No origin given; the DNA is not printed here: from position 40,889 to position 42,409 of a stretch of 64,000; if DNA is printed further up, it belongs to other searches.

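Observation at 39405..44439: GT-C glycosyltransferase co-transcribed with a UDP-galactopyranose-mutase-like flavoenzyme, divergent from a DUF2298 YYY membrane protein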

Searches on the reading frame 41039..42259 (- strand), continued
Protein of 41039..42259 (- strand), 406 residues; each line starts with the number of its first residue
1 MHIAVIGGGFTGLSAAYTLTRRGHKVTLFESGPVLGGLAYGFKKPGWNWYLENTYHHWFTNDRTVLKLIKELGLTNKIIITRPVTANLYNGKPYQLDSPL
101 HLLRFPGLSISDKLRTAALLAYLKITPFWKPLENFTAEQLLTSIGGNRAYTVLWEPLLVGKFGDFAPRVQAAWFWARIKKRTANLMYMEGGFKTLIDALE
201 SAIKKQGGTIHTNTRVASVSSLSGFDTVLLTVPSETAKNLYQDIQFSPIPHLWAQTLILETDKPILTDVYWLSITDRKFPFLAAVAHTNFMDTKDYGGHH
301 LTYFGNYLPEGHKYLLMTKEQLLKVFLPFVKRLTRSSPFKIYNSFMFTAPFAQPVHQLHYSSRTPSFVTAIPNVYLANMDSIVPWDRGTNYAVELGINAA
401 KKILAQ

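Call 75: search_protein_families(library=pfam, proteins=[P0279, P0345, P0379, P0378, P0388, P0364, P0244, P0243], max_evalue=0.001)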
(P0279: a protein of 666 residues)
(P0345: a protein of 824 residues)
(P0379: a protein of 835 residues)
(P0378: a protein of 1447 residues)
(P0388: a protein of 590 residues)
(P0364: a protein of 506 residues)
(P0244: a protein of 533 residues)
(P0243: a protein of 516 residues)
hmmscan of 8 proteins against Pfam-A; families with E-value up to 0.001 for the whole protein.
P0279 (666 aa): 16 families
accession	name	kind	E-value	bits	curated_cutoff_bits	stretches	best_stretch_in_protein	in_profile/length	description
PF01593.30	Amino_oxidase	-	8.7e-18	65.2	19.8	1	10-344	1-357/443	Flavin containing amine oxidoreductase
PF13847.12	Methyltransf_31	-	1.1e-12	48.3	27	1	494-596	4-113/145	Methyltransferase domain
PF13489.12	Methyltransf_23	-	5.6e-11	42.9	27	1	479-607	8-132/164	Methyltransferase domain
PF13649.12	Methyltransf_25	-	7.8e-11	43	27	1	497-588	1-97/97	Methyltransferase domain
PF08241.18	Methyltransf_11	-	7.8e-11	42.9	21.2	1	499-592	2-95/95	Methyltransferase domain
PF08242.18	Methyltransf_12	-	1.5e-09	38.9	30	1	498-588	1-96/98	Methyltransferase domain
PF13450.12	NAD_binding_8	-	1.6e-09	38.3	21.9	1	5-61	1-55/68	NAD(P)-binding Rossmann-like domain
PF01266.30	DAO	-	1.8e-09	38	27.9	1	3-37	2-37/353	FAD dependent oxidoreductase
PF00070.33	Pyr_redox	-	2e-08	35.1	22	0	2-35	1-34/82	Pyridine nucleotide-disulphide oxidoreductase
PF00891.24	Methyltransf_2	-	2e-06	27.7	22.3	1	496-594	65-166/210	O-methyltransferase domain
PF05175.20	MTS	-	8.6e-06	25.9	23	1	493-551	31-94/170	Methyltransferase small domain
PF01728.25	FtsJ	-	2e-05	25.1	24.1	1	485-595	10-99/181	FtsJ-like methyltransferase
PF07992.20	Pyr_redox_2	-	2.3e-05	24.4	26.1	0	3-32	145-174/291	Pyridine nucleotide-disulphide oxidoreductase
PF00398.26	RrnaAD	-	6.2e-05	22.7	24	1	493-558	30-101/263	Ribosomal RNA adenine dimethylase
PF07021.18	MetW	-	0.00016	21.8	21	1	484-532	4-51/193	Methionine biosynthesis protein MetW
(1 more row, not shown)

P0345 (824 aa): 12 families
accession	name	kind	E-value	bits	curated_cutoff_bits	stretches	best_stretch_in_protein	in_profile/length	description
PF03706.18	LPG_synthase_TM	-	5.9e-40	138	33.4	1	7-308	1-302/302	Lysylphosphatidylglycerol synthase TM region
PF01593.30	Amino_oxidase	-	7e-35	121.6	19.8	1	385-819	1-438/443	Flavin containing amine oxidoreductase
PF13450.12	NAD_binding_8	-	8.5e-15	55.2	21.9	1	380-447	1-67/68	NAD(P)-binding Rossmann-like domain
PF01266.30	DAO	-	2.4e-14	54.1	27.9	1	377-614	1-185/353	FAD dependent oxidoreductase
PF00070.33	Pyr_redox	-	3.1e-08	34.5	22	1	378-411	2-35/82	Pyridine nucleotide-disulphide oxidoreductase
PF12831.13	FAD_oxidored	-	6.2e-08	32.8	27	1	377-416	1-40/416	FAD dependent oxidoreductase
PF00890.30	FAD_binding_2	-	9.5e-08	32.1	20.4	1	377-414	1-37/414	FAD binding domain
PF07992.20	Pyr_redox_2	-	9.8e-08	32.2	26.1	1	364-411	132-178/291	Pyridine nucleotide-disulphide oxidoreductase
PF01946.23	Thi4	-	1.2e-05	25.1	26.2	1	374-412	16-55/235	Thi4 family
PF03486.20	HI0933_like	-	1.8e-05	24.7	50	1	377-411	2-36/244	HI0933-like protein Rossmann domain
PF01494.25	FAD_binding_3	-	2.4e-05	24.2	22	1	377-407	3-33/349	FAD binding domain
PF01134.28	GIDA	-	0.00052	19.6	22.1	1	377-413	1-38/391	Glucose inhibited division protein A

P0379 (835 aa): 8 families
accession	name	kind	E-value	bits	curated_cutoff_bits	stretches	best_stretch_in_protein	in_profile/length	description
PF01593.30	Amino_oxidase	-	4.4e-19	69.5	19.8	1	415-802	1-416/443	Flavin containing amine oxidoreductase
PF13450.12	NAD_binding_8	-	7.2e-12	45.9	21.9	1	410-475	1-68/68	NAD(P)-binding Rossmann-like domain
PF01266.30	DAO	-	6.3e-10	39.5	27.9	1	408-442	2-36/353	FAD dependent oxidoreductase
PF07992.20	Pyr_redox_2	-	1.7e-05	24.8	26.1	1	406-440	143-177/291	Pyridine nucleotide-disulphide oxidoreductase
PF03486.20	HI0933_like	-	2.9e-05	24.1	50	0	407-441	2-36/244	HI0933-like protein Rossmann domain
PF00070.33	Pyr_redox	-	5.6e-05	24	22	1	408-441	2-35/82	Pyridine nucleotide-disulphide oxidoreductase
PF01946.23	Thi4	-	0.00014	21.6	26.2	1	401-442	13-55/235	Thi4 family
PF12831.13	FAD_oxidored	-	0.00066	19.5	27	0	408-446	2-40/416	FAD dependent oxidoreductase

P0378 (1447 aa): 14 families
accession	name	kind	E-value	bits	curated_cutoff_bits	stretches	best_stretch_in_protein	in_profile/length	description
PF13641.12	Glyco_tranf_2_3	-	4.6e-46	158.1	27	1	1068-1298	2-230/230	Glycosyltransferase like family 2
PF00535.33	Glycos_transf_2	-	1.5e-43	149.1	23.3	2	633-776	1-139/168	Glycosyl transferase family 2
PF01593.30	Amino_oxidase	-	7.9e-33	114.8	19.8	1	170-565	1-416/443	Flavin containing amine oxidoreductase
PF13632.12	Glyco_trans_2_3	-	4.8e-29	102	27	1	1156-1367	1-188/198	Glycosyl transferase family group 2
PF04138.20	GtrA_DPMS_TM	-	1.3e-14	54.9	26.1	1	27-139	2-117/117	GtrA/DPMS, transmembrane domain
PF13450.12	NAD_binding_8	-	1.2e-13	51.6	21.9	1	165-222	1-60/68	NAD(P)-binding Rossmann-like domain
PF01266.30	DAO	-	2.9e-10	40.7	27.9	1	163-196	2-35/353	FAD dependent oxidoreductase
PF00070.33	Pyr_redox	-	4.9e-09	37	22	1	162-195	1-34/82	Pyridine nucleotide-disulphide oxidoreductase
PF07992.20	Pyr_redox_2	-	4e-08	33.5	26.1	1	156-195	142-177/291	Pyridine nucleotide-disulphide oxidoreductase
PF13506.12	Glyco_transf_21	-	1.4e-06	28.3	21.7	1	1144-1296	21-173/174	Glycosyl transferase family 21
PF01946.23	Thi4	-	1.1e-05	25.3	26.2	1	161-197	18-55/235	Thi4 family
PF03486.20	HI0933_like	-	2.3e-05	24.4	50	0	162-196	2-36/244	HI0933-like protein Rossmann domain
PF12831.13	FAD_oxidored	-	2.9e-05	24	27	1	163-200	2-39/416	FAD dependent oxidoreductase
PF00890.30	FAD_binding_2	-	0.00011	22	20.4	1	163-197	2-36/414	FAD binding domain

P0388 (590 aa): 9 families
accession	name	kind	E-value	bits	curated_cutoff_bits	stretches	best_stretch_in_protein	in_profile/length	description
PF01593.30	Amino_oxidase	-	6.4e-33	115.1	19.8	1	158-554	1-415/443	Flavin containing amine oxidoreductase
PF04138.20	GtrA_DPMS_TM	-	1.1e-20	74.4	26.1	1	18-131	2-117/117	GtrA/DPMS, transmembrane domain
PF01266.30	DAO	-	1.7e-13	51.3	27.9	1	151-185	2-36/353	FAD dependent oxidoreductase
PF13450.12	NAD_binding_8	-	2.8e-12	47.2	21.9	1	153-219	1-68/68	NAD(P)-binding Rossmann-like domain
PF07992.20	Pyr_redox_2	-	1e-09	38.7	26.1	1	140-183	134-177/291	Pyridine nucleotide-disulphide oxidoreductase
PF00070.33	Pyr_redox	-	3.8e-08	34.2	22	1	151-184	2-35/82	Pyridine nucleotide-disulphide oxidoreductase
PF03486.20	HI0933_like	-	2.7e-07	30.7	50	0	150-184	2-36/244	HI0933-like protein Rossmann domain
PF00890.30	FAD_binding_2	-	9e-05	22.3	20.4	1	151-185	2-36/414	FAD binding domain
PF12831.13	FAD_oxidored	-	0.00016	21.6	27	1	151-187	2-38/416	FAD dependent oxidoreductase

P0364 (506 aa): 10 families
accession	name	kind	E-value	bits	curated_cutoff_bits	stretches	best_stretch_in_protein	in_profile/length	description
PF01593.30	Amino_oxidase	-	9.2e-18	65.2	19.8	1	100-476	37-419/443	Flavin containing amine oxidoreductase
PF01266.30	DAO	-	4e-11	43.5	27.9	1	13-48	1-37/353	FAD dependent oxidoreductase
PF13450.12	NAD_binding_8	-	7.9e-11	42.5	21.9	1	16-53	1-38/68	NAD(P)-binding Rossmann-like domain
PF00070.33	Pyr_redox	-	2.4e-09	38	22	1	13-47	1-35/82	Pyridine nucleotide-disulphide oxidoreductase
PF07992.20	Pyr_redox_2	-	1.3e-08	35.1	26.1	1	4-47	135-178/291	Pyridine nucleotide-disulphide oxidoreductase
PF03486.20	HI0933_like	-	1.2e-05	25.3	50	1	13-47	2-36/244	HI0933-like protein Rossmann domain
PF00890.30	FAD_binding_2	-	3.6e-05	23.6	20.4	1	14-48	2-36/414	FAD binding domain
PF12831.13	FAD_oxidored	-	4.4e-05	23.4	27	1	14-51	2-39/416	FAD dependent oxidoreductase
PF01946.23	Thi4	-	0.00017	21.4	26.2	1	9-51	15-58/235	Thi4 family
PF13738.12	Pyr_redox_3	-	0.00028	20.7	30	1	16-95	2-82/305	Pyridine nucleotide-disulphide oxidoreductase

P0244 (533 aa): 9 families
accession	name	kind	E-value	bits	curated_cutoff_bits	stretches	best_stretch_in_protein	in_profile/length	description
PF01593.30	Amino_oxidase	-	3.2e-28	99.7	19.8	1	10-528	1-443/443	Flavin containing amine oxidoreductase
PF13450.12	NAD_binding_8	-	2.6e-14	53.7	21.9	1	5-72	1-68/68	NAD(P)-binding Rossmann-like domain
PF01266.30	DAO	-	1.2e-11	45.2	27.9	1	4-42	3-41/353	FAD dependent oxidoreductase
PF12831.13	FAD_oxidored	-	2.7e-06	27.4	27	1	4-41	3-40/416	FAD dependent oxidoreductase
PF00890.30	FAD_binding_2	-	9.5e-06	25.5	20.4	1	4-39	3-37/414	FAD binding domain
PF00070.33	Pyr_redox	-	2.4e-05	25.2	22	1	2-35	1-34/82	Pyridine nucleotide-disulphide oxidoreductase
PF03486.20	HI0933_like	-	0.00017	21.6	50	0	2-36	2-36/244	HI0933-like protein Rossmann domain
PF07992.20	Pyr_redox_2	-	0.00034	20.6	26.1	1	2-33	2-175/291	Pyridine nucleotide-disulphide oxidoreductase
PF03807.23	F420_oxidored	-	0.00084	20.3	21.6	0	269-341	10-79/94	NADP oxidoreductase coenzyme F420-dependent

P0243 (516 aa): 9 families
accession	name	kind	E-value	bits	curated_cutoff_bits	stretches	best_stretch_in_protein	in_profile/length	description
PF01593.30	Amino_oxidase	-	1.2e-15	58.3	19.8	1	10-510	1-442/443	Flavin containing amine oxidoreductase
PF13450.12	NAD_binding_8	-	6.9e-14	52.3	21.9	1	5-72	1-68/68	NAD(P)-binding Rossmann-like domain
PF01266.30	DAO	-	7.5e-09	36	27.9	1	3-36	2-35/353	FAD dependent oxidoreductase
PF00890.30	FAD_binding_2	-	6.8e-06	26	20.4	1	3-37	2-36/414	FAD binding domain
PF12831.13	FAD_oxidored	-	3.3e-05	23.8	27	1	3-39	2-38/416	FAD dependent oxidoreductase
PF00070.33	Pyr_redox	-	5.7e-05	24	22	1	2-33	1-32/82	Pyridine nucleotide-disulphide oxidoreductase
PF01946.23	Thi4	-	6.8e-05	22.7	26.2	1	2-38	19-56/235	Thi4 family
PF03486.20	HI0933_like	-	0.00018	21.5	50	0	2-36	2-36/244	HI0933-like protein Rossmann domain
PF07992.20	Pyr_redox_2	-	0.00031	20.7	26.1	1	2-33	2-175/291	Pyridine nucleotide-disulphide oxidoreductase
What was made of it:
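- On Three-component lipid-linked glycosylation system: In other lineages the flavoprotein is fused to GtrA, GT2 or LPG_synthase_TM (call 75).
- Fusion to GT2 domains (call 75) would be compatible with supplying a UDP-sugar. There are five different fusion partners, all from lipid-linked glycosylation (call 75).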

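Call 76: list_cluster_members(proteins=[P0345, P0388, P0378, P0279, P0379, P0241, P0300, P0350, P0390, P0330])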
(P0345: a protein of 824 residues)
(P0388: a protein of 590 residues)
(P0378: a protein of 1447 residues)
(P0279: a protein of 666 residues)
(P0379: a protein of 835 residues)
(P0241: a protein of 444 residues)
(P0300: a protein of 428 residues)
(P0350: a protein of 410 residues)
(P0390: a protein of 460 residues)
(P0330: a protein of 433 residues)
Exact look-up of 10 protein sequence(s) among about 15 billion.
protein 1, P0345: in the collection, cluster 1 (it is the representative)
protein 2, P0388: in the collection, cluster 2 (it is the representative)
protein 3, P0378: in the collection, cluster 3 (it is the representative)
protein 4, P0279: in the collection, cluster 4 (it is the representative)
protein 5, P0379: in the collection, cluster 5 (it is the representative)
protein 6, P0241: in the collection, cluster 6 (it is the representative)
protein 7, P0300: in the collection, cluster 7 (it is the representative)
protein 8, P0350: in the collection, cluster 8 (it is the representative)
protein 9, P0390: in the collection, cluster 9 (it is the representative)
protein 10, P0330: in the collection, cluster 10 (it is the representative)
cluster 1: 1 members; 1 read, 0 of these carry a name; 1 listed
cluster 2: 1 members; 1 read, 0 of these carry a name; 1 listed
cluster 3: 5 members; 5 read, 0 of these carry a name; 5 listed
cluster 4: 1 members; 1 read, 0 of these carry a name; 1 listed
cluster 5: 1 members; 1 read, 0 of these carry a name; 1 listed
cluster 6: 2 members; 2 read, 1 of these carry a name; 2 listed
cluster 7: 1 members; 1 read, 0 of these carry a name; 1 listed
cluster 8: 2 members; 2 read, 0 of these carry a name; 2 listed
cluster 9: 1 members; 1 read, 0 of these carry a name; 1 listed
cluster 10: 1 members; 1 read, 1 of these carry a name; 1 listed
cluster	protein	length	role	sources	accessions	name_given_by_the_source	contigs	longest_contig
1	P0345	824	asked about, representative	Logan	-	-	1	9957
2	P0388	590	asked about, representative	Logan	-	-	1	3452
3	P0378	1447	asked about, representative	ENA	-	-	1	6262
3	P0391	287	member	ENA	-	-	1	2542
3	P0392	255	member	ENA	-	-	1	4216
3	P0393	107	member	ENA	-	-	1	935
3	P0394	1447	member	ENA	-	-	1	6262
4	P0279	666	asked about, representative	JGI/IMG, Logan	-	-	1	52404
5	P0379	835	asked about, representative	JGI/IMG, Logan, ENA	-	-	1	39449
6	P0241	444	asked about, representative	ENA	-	-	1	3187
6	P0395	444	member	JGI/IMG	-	protoporphyrinogen oxidase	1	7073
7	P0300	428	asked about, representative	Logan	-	-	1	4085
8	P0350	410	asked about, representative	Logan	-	-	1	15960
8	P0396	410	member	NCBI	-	-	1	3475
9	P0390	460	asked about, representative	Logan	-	-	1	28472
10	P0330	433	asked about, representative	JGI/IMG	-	protoporphyrinogen oxidase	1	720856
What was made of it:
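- Each fusion protein is represented by one or two metagenomic contigs (call 76), so single fusions could be assembly or gene-calling artefacts.
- Tried and rejected: The cluster look-up returned no names (call 76).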

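Call 77: find_encoding_contigs(protein=P0378, flank=10000, max_places=2)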
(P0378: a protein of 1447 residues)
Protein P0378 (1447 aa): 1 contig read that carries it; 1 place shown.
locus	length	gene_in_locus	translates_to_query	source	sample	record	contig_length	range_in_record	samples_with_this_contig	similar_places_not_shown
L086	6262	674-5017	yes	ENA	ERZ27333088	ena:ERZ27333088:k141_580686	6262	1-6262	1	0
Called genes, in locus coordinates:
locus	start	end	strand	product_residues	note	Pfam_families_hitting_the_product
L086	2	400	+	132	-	?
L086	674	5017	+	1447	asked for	PF04138:GtrA_DPMS_TM, PF01266:DAO, PF01593:Amino_oxidase, PF13450:NAD_binding_8, PF00535:Glycos_transf_2, PF13506:Glyco_transf_21, PF13641:Glyco_tranf_2_3, PF13632:Glyco_trans_2_3, +4 more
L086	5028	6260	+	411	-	?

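Call 78: find_encoding_contigs(protein=P0345, flank=10000, max_places=2)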
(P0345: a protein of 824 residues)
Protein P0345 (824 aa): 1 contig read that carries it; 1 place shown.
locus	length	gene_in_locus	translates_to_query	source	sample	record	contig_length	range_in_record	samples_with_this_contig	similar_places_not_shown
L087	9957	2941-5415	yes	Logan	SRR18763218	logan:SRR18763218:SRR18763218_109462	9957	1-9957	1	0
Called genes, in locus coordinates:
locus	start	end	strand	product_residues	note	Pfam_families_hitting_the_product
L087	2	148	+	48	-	?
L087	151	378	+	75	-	-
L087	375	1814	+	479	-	-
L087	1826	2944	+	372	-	PF00535:Glycos_transf_2, PF13641:Glyco_tranf_2_3 (weak)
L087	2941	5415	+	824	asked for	PF03706:LPG_synthase_TM, PF07992:Pyr_redox_2 (weak), PF00890:FAD_binding_2 (weak), PF01266:DAO, PF01593:Amino_oxidase, PF01946:Thi4 (weak), PF12831:FAD_oxidored, PF13450:NAD_binding_8, +3 more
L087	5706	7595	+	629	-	PF07514:TraI_2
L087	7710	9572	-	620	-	PF09820:AAA-ATPase_like, PF08011:PDDEXK_9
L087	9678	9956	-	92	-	?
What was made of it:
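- LPG_synthase_TM + flavoprotein (P0345), with a GT2 overlapping it by 4 nt upstream (call 78).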

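Call 79: find_encoding_contigs(protein=P0279, flank=8000, max_places=1)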
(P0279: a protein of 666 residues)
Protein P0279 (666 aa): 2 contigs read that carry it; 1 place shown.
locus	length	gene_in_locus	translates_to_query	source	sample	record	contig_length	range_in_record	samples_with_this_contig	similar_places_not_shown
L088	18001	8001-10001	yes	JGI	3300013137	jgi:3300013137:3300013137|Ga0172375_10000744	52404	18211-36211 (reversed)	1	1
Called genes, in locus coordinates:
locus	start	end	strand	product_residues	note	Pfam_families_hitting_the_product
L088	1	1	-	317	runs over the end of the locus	PF00535:Glycos_transf_2, PF10111:Glyco_tranf_2_2 (weak)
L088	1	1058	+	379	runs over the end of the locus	PF00535:Glycos_transf_2, PF10111:Glyco_tranf_2_2 (weak), PF13641:Glyco_tranf_2_3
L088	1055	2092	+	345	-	PF00535:Glycos_transf_2, PF13641:Glyco_tranf_2_3, PF10111:Glyco_tranf_2_2 (weak), PF13632:Glyco_trans_2_3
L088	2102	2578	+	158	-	PF18915:DUF5667 (weak)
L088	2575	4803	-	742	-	PF00535:Glycos_transf_2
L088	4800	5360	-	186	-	PF08241:Methyltransf_11 (weak), PF13649:Methyltransf_25 (faint)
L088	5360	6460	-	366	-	PF01041:DegT_DnrJ_EryC1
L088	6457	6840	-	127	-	-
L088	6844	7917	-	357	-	PF01370:Epimerase, PF04321:RmlD_sub_bind (weak), PF16363:GDP_Man_Dehyd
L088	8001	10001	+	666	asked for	PF01266:DAO (weak), PF01593:Amino_oxidase, PF13450:NAD_binding_8, PF13489:Methyltransf_23, PF08241:Methyltransf_11, PF08242:Methyltransf_12, PF13649:Methyltransf_25, PF13847:Methyltransf_31, +5 more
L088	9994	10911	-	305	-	PF00535:Glycos_transf_2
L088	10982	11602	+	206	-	PF13489:Methyltransf_23, PF07021:MetW (weak), PF13847:Methyltransf_31 (weak), PF08241:Methyltransf_11, PF08242:Methyltransf_12 (weak), PF13649:Methyltransf_25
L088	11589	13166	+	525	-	PF13231:PMT_2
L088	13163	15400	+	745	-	PF02366:PMT, PF13231:PMT_2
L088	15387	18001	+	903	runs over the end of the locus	PF13231:PMT_2 (weak), PF00754:F5_F8_type_C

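Call 80: find_encoding_contigs(protein=P0379, flank=8000, max_places=1)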
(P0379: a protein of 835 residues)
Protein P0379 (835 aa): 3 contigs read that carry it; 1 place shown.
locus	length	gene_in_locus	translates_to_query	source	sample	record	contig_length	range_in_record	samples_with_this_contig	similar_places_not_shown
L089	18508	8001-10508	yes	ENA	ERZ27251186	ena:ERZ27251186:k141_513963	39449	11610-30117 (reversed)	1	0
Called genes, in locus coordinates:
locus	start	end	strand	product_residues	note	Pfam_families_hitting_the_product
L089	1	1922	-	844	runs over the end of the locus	-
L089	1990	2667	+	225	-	PF13489:Methyltransf_23, PF03848:TehB (weak), PF05401:NodS, PF13847:Methyltransf_31, PF08241:Methyltransf_11, PF08242:Methyltransf_12, PF13649:Methyltransf_25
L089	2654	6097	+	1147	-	PF11847:GT-C_AftD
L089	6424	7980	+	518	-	PF13231:PMT_2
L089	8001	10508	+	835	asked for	PF07992:Pyr_redox_2 (faint), PF01266:DAO, PF01593:Amino_oxidase, PF13450:NAD_binding_8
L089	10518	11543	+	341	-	PF00535:Glycos_transf_2, PF10111:Glyco_tranf_2_2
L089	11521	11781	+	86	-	PF13459:Fer4_15, PF13370:Fer4_13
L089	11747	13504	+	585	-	PF04055:Radical_SAM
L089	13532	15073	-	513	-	PF13231:PMT_2, PF13414:TPR_11 (weak), PF00515:TPR_1, PF07719:TPR_2, PF13181:TPR_8, PF13414:TPR_11 (weak), PF13432:TPR_16, PF14559:TPR_19 (weak), +7 more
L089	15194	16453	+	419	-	PF08421:Methyltransf_13, PF13489:Methyltransf_23, PF08484:Methyltransf_14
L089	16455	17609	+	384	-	PF00534:Glycos_transf_1, PF13692:Glyco_trans_1_4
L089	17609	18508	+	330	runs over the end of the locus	PF00535:Glycos_transf_2, PF13641:Glyco_tranf_2_3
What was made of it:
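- The neighbourhoods of these fusions are full of GT2, PMT_2, PMT and GT-C_AftD genes (calls 79, 80). A GT-C_AftD-type gene lies next to one fused homologue (call 80). The same conserved active site occurs next to GT2 (hexose-type) donor synthases (calls 75, 78, 80).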
